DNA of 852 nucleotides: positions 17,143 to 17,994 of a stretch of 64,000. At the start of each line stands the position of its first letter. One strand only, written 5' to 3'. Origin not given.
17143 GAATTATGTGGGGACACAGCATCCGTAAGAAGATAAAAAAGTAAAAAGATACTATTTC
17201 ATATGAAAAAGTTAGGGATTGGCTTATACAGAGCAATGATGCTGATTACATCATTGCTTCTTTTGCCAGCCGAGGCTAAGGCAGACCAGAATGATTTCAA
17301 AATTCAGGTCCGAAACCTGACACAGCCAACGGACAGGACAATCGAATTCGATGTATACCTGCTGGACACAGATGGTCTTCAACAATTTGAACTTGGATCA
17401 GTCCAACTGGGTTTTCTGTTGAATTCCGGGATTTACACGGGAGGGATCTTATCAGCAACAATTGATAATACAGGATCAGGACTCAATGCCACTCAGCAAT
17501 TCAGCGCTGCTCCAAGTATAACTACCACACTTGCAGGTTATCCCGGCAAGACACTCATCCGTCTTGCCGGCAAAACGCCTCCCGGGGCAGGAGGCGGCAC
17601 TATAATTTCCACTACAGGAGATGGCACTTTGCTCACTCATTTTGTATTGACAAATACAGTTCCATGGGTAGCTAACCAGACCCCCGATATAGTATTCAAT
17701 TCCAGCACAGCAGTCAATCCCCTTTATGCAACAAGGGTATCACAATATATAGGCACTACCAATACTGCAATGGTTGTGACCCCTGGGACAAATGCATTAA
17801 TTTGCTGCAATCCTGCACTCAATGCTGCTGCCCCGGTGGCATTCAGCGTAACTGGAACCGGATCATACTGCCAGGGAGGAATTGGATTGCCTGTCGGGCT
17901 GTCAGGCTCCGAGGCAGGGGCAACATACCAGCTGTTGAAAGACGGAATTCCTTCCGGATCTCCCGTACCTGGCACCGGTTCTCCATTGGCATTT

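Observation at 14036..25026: Dockerin-tailed beta-helix protein next to a T9SS-anchored giant protein with four cohesin-like modules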

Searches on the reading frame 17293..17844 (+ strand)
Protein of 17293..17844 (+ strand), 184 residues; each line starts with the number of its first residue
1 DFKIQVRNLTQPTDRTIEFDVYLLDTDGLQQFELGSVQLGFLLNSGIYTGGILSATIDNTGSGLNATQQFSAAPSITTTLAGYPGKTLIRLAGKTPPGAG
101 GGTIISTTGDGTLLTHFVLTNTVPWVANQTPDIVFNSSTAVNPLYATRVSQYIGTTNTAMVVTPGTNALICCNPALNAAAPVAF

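Call 9: search_protein_families(library=pfam, proteins=[window:17293-17844:+], max_evalue=10)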
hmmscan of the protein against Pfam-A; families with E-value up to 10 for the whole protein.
window:17293-17844:+ (184 aa): 0 families

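Call 10: find_homologous_proteins(query=window:17293-17844:+)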
Query window:17293-17844:+ (184 aa): 28 proteins with E <= 0.001 among 220 candidates.
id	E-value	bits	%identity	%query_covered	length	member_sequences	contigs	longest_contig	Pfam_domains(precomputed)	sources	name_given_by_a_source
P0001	9.3e-95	334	85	100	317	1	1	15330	-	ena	-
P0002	1.0e-68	249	70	94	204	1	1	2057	-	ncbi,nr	ncbi:MAG: hypothetical protein GX465_14840 [Acidobacteria bacterium]|nr:hypothetical protein [Acidob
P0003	2.4e-65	238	63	98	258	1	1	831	-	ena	-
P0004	1.2e-62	229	59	99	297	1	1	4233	-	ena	-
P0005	2.2e-61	225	60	96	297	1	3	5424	PF18962.8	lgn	-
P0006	3.8e-61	224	61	96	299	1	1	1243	-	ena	-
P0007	1.2e-59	219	60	96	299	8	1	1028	-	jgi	-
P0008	1.4e-59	219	60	97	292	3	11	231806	PF18962.8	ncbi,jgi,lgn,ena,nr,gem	ncbi:MAG TPA: T9SS type A sorting domain-containing protein [Bacteroidales bacterium]|nr:T9SS type A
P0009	4.8e-59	217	59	97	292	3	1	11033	PF18962.8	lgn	-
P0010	1.6e-58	216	59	97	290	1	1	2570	PF18962.8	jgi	jgi:hypothetical protein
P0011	3.8e-57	211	58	100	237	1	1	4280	-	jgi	jgi:hypothetical protein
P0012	1.5e-56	209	59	96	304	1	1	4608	PF18962.8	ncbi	-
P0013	3.7e-56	208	59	96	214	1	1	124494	-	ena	-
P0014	4.0e-56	208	59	96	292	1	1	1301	PF18962.8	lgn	-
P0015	6.2e-56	207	55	96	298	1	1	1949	PF18962.8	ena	-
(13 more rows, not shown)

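Call 11: search_solved_structures(query=A1, max_evalue=10)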
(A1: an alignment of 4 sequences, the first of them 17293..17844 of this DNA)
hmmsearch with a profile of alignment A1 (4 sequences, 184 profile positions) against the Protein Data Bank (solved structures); distinct sequences matched with E-value up to 10: 5.
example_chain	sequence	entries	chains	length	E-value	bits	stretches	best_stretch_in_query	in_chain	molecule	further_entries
3ax3_A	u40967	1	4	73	0.63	13.1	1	23-74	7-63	Mitochondrial import receptor subunit TOM20 homolog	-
1om2_A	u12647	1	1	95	0.78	12.8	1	23-84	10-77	PROTEIN (MITOCHONDRIAL IMPORT RECEPTOR SUBUNIT TOM20)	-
2v1s_A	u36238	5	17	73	0.82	12.7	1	23-74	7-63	MITOCHONDRIAL IMPORT RECEPTOR SUBUNIT TOM20 HOMOLOG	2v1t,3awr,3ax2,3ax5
2gpj_A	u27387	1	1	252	1.3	12.1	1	7-87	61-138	Siderophore-interacting protein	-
9j79_B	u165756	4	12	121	1.3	12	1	23-84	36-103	Mitochondrial import receptor subunit TOM20 homolog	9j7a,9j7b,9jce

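Call 18: search_solved_structures(query=A3, max_evalue=10)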
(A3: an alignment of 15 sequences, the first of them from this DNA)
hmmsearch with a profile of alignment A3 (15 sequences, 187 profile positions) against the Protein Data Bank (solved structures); distinct sequences matched with E-value up to 10: 0.

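Call 22: predict_structure(alignment_id=A2)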
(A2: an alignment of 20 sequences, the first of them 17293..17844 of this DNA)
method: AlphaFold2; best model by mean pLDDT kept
length: 184 residues; sequences in the alignment: 20
mean_pLDDT: 91.6   pTM: 0.87
mean pLDDT of the five models: 91.6, 91.0, 90.2, 86.3, 86.2
residues with pLDDT >= 90: 140; 70-90: 38; 50-70: 3; < 50: 3
segments of 3 or more residues with pLDDT < 50: 182-184
pLDDT, mean of each block of 10 residues (from residue 1): 94 95 93 94 93 96 94 93 93 88 95 97 94 93 91 92 93 80 43
secondary structure, 60 per line:
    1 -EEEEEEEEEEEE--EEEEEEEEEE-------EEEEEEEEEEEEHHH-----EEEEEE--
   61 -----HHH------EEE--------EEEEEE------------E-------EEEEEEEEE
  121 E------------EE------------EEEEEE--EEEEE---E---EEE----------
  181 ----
elements in order: E2-13 E16-25 E33-44 E53-58 E75-77 E86-91 E112-121 E148-153 E156-160 E168-170

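Call 24: fold_search(model_id=the predicted structure, library=pdb)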
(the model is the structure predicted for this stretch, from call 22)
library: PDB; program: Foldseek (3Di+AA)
matches with E <= 10: 1072; with E <= 0.001: 7
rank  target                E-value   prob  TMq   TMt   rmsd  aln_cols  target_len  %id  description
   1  5lxv_A                1.2e-04  1.00  0.50  0.53   5.4       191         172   12  Crystal structure of Ruminococcus flavefaciens scaffoldin C cohesin in complex with a dockerin from an uncharacterized (released 2016-10-19)
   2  5lxv_C                2.1e-04  1.00  0.47  0.49   6.3       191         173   12  Crystal structure of Ruminococcus flavefaciens scaffoldin C cohesin in complex with a dockerin from an uncharacterized (released 2016-10-19)
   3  2vo8                  2.8e-04  1.00  0.36  0.45   8.7       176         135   12  Cohesin module from Clostridium perfringens ATCC13124 family 33 glycoside hydrolase. (released 2008-09-02)
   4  3ghp_B                4.5e-04  1.00  0.41  0.42   7.6       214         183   13  Structure of the second type II cohesin module from the adaptor ScaA scaffoldin of Acetivibrio cellulolyticus (includi (released 2009-06-23)
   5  4ums                  7.6e-04  1.00  0.48  0.55   6.5       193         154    9  The crystal structure of the seventh ScaB type I cohesin from Pseudobacteroides cellulosolvens (released 2015-05-06)
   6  3fnk_A                8.5e-04  1.00  0.41  0.42   8.1       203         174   11  Crystal structure of the second type II cohesin module from the cellulosomal adaptor ScaA scaffoldin of Acetivibrio ce (released 2009-06-23)
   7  4fl4_B                9.4e-04  1.00  0.38  0.41  11.5       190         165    9  Scaffoldin conformation and dynamics revealed by a ternary complex from the Clostridium thermocellum cellulosome (released 2012-06-27)
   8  5gy1_A                1.2e-03  1.00  0.45  0.17   8.4       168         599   11  Crystal structure of endoglucanase CelQ from Clostridium thermocellum complexed with cellotriose (released 2017-09-27)
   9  5m0y_A                1.5e-03  1.00  0.44  0.46   7.1       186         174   12  Crystal Structure of the CohScaA-XDocCipB type II complex from Clostridium thermocellum at 1.5Angstrom resolution (released 2017-09-06)
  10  4u3s_A                1.5e-03  1.00  0.42  0.45   8.1       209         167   11  Crystal structure of Coh3ScaB-XDoc_M1ScaA complex: A N-terminal interface mutant of type II Cohesin-X-Dockerin complex (released 2015-07-29)
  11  3kcp_A                1.9e-03  1.00  0.45  0.31   6.4       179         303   10  Crystal structure of interacting Clostridium thermocellum multimodular components (released 2010-02-09)
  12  2bm3                  1.9e-03  0.99  0.39  0.43   8.1       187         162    9  Structure of the Type II cohesin from Clostridium thermocellum SdbA (released 2005-03-10)
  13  3ghp_A                2.0e-03  0.99  0.40  0.39   8.5       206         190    9  Structure of the second type II cohesin module from the adaptor ScaA scaffoldin of Acetivibrio cellulolyticus (includi (released 2009-06-23)
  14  6kge_A                2.1e-03  1.00  0.37  0.46   9.3       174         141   13  Crystal structure of CaDoc0917(R16D)-CaCohA2 complex at pH 5.5 (released 2020-07-08)
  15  2b59_A                2.2e-03  0.99  0.38  0.41   8.8       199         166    8  The type II cohesin dockerin complex (released 2005-10-11)
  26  2jh2_C                4.3e-03  0.99  0.36  0.46   7.7       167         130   11  X-ray crystal structure of a cohesin-like module from Clostridium perfringens (released 2007-11-06)
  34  4jo5                  1.4e-02  0.87  0.32  0.34  10.5       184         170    8  CBM3a-L domain with flanking linkers from scaffoldin cipA of cellulosome of Clostridium thermocellum (released 2013-07-17)
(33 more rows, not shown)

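Call 25: search_protein_representatives(alignment_id=A3)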
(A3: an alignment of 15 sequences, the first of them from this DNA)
Query: 15 sequences, 187 profile positions. Proteins with E-value up to 0.001 (for the whole library): 625; up to 1e-10: 394; up to 1e-30: 118. The best 150 are listed.
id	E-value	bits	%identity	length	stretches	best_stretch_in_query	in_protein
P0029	0.0e+00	999.9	-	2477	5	3-180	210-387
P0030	1.2e-245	823.8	-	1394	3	4-184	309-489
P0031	1.1e-171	582.7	-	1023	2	3-181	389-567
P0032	4.3e-153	522.1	-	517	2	3-181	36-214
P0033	7.3e-90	315.9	-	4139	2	3-183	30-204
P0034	6.9e-87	306.2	-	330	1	3-185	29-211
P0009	1.3e-85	302.0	-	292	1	2-185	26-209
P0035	1.7e-85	301.7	-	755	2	3-183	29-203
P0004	2.5e-85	301.1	-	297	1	2-186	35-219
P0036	4.7e-84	297.0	-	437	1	2-184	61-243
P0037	3.0e-82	291.1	-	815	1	2-185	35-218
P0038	3.0e-80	284.6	-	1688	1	3-182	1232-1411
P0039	3.0e-79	281.3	-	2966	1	3-185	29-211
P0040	7.2e-79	280.1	-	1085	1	3-184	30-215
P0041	8.8e-78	276.5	-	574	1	3-181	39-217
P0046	5.6e-74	264.1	-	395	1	2-182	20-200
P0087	1.2e-46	175.0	-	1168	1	3-185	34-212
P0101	4.9e-42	160.0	-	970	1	2-183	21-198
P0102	1.8e-41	158.1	-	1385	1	2-182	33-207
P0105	4.4e-40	153.6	-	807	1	2-179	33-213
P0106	5.7e-40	153.2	-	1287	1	2-182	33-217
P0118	5.1e-35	137.1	-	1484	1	3-182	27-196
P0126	7.3e-34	133.3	-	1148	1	2-184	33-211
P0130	1.0e-32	129.5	-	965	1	5-183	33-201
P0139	1.5e-31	125.8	-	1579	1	16-181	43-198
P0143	1.9e-30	122.2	-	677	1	3-182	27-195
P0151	3.4e-29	118.1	-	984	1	5-181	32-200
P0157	2.0e-28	115.6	-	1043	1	4-183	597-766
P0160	4.0e-28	114.6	-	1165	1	5-182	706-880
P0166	2.4e-27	112.1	-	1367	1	4-182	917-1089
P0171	3.7e-26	108.2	-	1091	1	3-156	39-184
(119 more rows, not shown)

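Call 28: search_protein_families(library=pfam, alignment_id=A4, max_evalue=0.01)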
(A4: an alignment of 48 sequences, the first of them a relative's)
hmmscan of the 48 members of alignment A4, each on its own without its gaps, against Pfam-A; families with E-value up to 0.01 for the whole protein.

A. member 1, P0034 (330 aa): 5 families
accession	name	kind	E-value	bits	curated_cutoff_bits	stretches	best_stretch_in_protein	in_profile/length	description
PF00041.27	fn3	-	7.2e-08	33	25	1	218-298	8-82/84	Fibronectin type III domain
PF16656.11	Pur_ac_phosph_N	-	0.00013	22.9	30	1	224-291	13-86/93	Purple acid Phosphatase, N-terminal domain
PF24489.1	Ig_J_second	-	0.0022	18.4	27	1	261-292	54-85/105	Tip attachment protein J second Ig-like domain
PF09458.16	H_lectin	-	0.0036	17.9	24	0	218-243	37-62/67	H-type lectin domain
PF16655.11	PhoD_N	-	0.0052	17.7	30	0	235-286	26-80/90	PhoD-like phosphatase, N-terminal domain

B. families by the number of members that match (of 48 scanned): 38 families (the first 25 are shown)
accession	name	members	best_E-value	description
PF18962.6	Por_Secre_tail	21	1.9e-14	Secretion system C-terminal sorting domain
PF19408.5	PKD_6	9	4.3e-27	PKD-like domain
PF00404.24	Dockerin_1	9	1.2e-06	Dockerin type I domain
PF19081.6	Ig_7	8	7.8e-35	Ig-like domain CHU_C associated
PF13927.12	Ig_3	5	3.3e-21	Immunoglobulin domain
PF16820.11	PKD_3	5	3.4e-18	PKD-like domain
PF13895.12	Ig_2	5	1.3e-05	Immunoglobulin domain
PF13585.12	CHU_C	3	1e-21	CHU_C Type IX secretion signal domain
PF16656.11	Pur_ac_phosph_N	3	1.1e-06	Purple acid Phosphatase, N-terminal domain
PF07679.22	I-set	3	0.00028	Immunoglobulin I-set domain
PF06832.18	BiPBP_C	2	7e-13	Penicillin-Binding Protein C-terminus Family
PF22352.2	K319L-like_PKD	2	9.1e-13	K319L-like, PKD domain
PF00041.27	fn3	2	4.7e-08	Fibronectin type III domain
PF09603.15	Fib_succ_major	1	3.8e-43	Fibrobacter succinogenes major domain (Fib_succ_major)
PF18676.6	MBG_2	1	1.1e-37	MBG domain (YGX type)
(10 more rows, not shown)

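Call 32: find_related_loci(query=A3, collection=genome_contigs, flank=10000)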
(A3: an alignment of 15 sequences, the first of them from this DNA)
Query A3 (184 aa) in genome_contigs; peptide patterns used: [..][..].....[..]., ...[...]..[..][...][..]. (x = any residue, [..] = any of these).
72 stretches matched a pattern; 40 encode a relative of the query (tblastn E <= 1e-3); 38 distinct loci.
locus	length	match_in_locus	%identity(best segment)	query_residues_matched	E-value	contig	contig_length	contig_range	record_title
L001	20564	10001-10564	81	1-184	4e-97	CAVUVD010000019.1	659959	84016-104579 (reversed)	MAG: uncultured Bacteroidetes bacterium isolate MFD03899.bin.2.103 genome assembly, contig: contig_9595, whole genome sh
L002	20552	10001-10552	75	1-184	3e-94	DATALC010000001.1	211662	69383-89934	MAG TPA_asm: Bacteroidales bacterium isolate SMAG_U6954 k141_174721, whole genome shotgun sequence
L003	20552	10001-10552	66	1-184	1e-77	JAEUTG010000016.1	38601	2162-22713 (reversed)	MAG: Bacteroidales bacterium isolate new MAG-323 k141_1250407, whole genome shotgun sequence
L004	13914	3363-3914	64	1-184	2e-75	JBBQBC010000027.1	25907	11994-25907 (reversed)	MAG: Bacteroidales bacterium isolate Co_metawrap_1396 Cmw_1396_k141_27277204_length_25907_cov_9.9986, whole genome shotg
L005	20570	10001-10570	64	1-184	1e-72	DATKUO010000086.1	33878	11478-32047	MAG TPA_asm: Bacteroidales bacterium isolate SMAG_U14109 k141_797, whole genome shotgun sequence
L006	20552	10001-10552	63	1-184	2e-72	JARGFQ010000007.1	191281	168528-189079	MAG: Bacteroidales bacterium isolate C14-10 NODE_7_length_191281_cov_29.317164, whole genome shotgun sequence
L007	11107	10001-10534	65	1-179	4e-72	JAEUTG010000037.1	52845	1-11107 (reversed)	MAG: Bacteroidales bacterium isolate new MAG-323 k141_3452015, whole genome shotgun sequence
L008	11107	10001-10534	64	1-179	6e-72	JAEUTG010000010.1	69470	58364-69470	MAG: Bacteroidales bacterium isolate new MAG-323 k141_4140118, whole genome shotgun sequence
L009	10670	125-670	64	2-184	1e-71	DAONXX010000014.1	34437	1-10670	MAG TPA_asm: Bacteroidales bacterium isolate AMR_MDS_4137 NODE_1629_length_34437_cov_5.732622, whole genome shotgun sequ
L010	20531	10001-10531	62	1-177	2e-70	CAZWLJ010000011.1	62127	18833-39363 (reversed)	MAG TPA_asm: uncultured Paludibacter sp. isolate SRP192927_co4_26 genome assembly, contig: NODE_543_length_62127_cov_17.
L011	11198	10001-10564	61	1-184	9e-70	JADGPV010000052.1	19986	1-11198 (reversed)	MAG: Bacteroidales bacterium isolate Chersky_261 k127_6518110, whole genome shotgun sequence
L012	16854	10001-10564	60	1-184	9e-69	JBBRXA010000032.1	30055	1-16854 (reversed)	MAG: Bacteroidales bacterium isolate La4_metabat2.135 La4_metabat2.135_K_1063193_L_30055_cov_22.6535, whole genome shotg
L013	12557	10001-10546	61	2-184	7e-68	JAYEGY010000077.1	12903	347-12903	MAG: Bacteroidota bacterium isolate MAG233 MAG233_77, whole genome shotgun sequence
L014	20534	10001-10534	60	1-178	7e-67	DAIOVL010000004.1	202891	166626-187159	MAG TPA_asm: Bacteroidales bacterium isolate CTOTU18744 NODE_25_length_202891_cov_9.902074, whole genome shotgun sequenc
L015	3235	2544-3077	59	1-178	1e-66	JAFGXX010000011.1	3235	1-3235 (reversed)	MAG: Bacteroidales bacterium isolate ZodW_Metabat.7 k87_293962, whole genome shotgun sequence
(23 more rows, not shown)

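Call 59: predict_structure(alignment_id=A7)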
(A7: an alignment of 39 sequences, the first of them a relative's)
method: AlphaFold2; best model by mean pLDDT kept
length: 395 residues; sequences in the alignment: 39
mean_pLDDT: 92.8   pTM: 0.62
mean pLDDT of the five models: 92.8, 91.9, 83.6, 83.1, 81.6
residues with pLDDT >= 90: 345; 70-90: 26; 50-70: 15; < 50: 9
segments of 3 or more residues with pLDDT < 50: 1-4, 12-15
pLDDT, mean of each block of 10 residues (from residue 1): 48 54 97 97 97 97 96 96 97 97 97 96 97 98 95 98 97 93 97 90 86 97 95 95 98 97 98 95 97 96 96 95 94 96 94 81 87 92 95 91
secondary structure, 60 per line:
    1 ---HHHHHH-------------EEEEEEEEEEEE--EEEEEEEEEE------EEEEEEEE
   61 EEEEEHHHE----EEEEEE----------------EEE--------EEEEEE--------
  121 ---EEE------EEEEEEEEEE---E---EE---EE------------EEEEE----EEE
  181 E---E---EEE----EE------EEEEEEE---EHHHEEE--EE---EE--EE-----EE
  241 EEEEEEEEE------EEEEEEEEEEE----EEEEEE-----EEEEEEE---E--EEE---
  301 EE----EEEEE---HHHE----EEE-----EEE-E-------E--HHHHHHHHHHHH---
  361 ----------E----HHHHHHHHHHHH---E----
elements in order: H4-9 E23-34 E37-46 E53-65 E74-79 E96-98 E107-112 E124-126 E133-142 E169-173 E178-181 E189-191 E204-210 E218-220 E239-249 E256-266 E271-276 E282-288 E295-297 E307-311 E323-325 E331-333 H346-357 H376-387

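Call 61: fold_search(model_id=the predicted structure, library=pdb)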
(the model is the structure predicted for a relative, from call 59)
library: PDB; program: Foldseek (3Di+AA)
matches with E <= 10: 1193; with E <= 0.001: 34
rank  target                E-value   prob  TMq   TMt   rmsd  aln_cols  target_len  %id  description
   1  4fl4_L                2.4e-10  1.00  0.33  0.41  14.6       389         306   13  Scaffoldin conformation and dynamics revealed by a ternary complex from the Clostridium thermocellum cellulosome (released 2012-06-27)
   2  4fl4_I                3.7e-10  1.00  0.30  0.37  15.7       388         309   13  Scaffoldin conformation and dynamics revealed by a ternary complex from the Clostridium thermocellum cellulosome (released 2012-06-27)
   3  3kcp_A                5.7e-10  1.00  0.28  0.36  14.5       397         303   13  Crystal structure of interacting Clostridium thermocellum multimodular components (released 2010-02-09)
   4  4fl4_C                7.1e-10  1.00  0.28  0.34  15.7       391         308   13  Scaffoldin conformation and dynamics revealed by a ternary complex from the Clostridium thermocellum cellulosome (released 2012-06-27)
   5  5xcc_A                4.4e-06  0.98  0.17  0.15  17.6       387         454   10  X-ray structure of Clostridium perfringens pili protein CppA (released 2018-02-28)
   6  5lxv_A                7.3e-06  1.00  0.27  0.52   6.4       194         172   14  Crystal structure of Ruminococcus flavefaciens scaffoldin C cohesin in complex with a dockerin from an uncharacterized (released 2016-10-19)
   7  3l8q_A                1.7e-05  0.99  0.22  0.25  18.9       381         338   10  Structure analysis of the type II cohesin dyad from the adaptor ScaA scaffoldin of Acetivibrio cellulolyticus (released 2010-05-05)
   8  2vo8                  2.7e-05  1.00  0.19  0.42   9.7       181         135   14  Cohesin module from Clostridium perfringens ATCC13124 family 33 glycoside hydrolase. (released 2008-09-02)
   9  3l8q_B                6.2e-05  0.97  0.22  0.25  18.8       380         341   10  Structure analysis of the type II cohesin dyad from the adaptor ScaA scaffoldin of Acetivibrio cellulolyticus (released 2010-05-05)
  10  2b59_A                1.4e-04  1.00  0.24  0.47   8.1       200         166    8  The type II cohesin dockerin complex (released 2005-10-11)
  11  5m0y_A                1.7e-04  1.00  0.23  0.44   7.7       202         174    8  Crystal Structure of the CohScaA-XDocCipB type II complex from Clostridium thermocellum at 1.5Angstrom resolution (released 2017-09-06)
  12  3l8q_C                2.0e-04  0.96  0.22  0.26  18.1       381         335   10  Structure analysis of the type II cohesin dyad from the adaptor ScaA scaffoldin of Acetivibrio cellulolyticus (released 2010-05-05)
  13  3fnk_B                2.3e-04  1.00  0.23  0.44   8.3       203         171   10  Crystal structure of the second type II cohesin module from the cellulosomal adaptor ScaA scaffoldin of Acetivibrio ce (released 2009-06-23)
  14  2vn5_C                2.6e-04  1.00  0.23  0.51   8.0       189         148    8  The Clostridium cellulolyticum dockerin displays a dual binding mode for its cohesin partner (released 2008-05-20)
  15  3ghp_B                2.6e-04  1.00  0.23  0.42   8.1       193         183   13  Structure of the second type II cohesin module from the adaptor ScaA scaffoldin of Acetivibrio cellulolyticus (includi (released 2009-06-23)
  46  2jh2_C                2.3e-03  0.99  0.20  0.48   9.1       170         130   10  X-ray crystal structure of a cohesin-like module from Clostridium perfringens (released 2007-11-06)
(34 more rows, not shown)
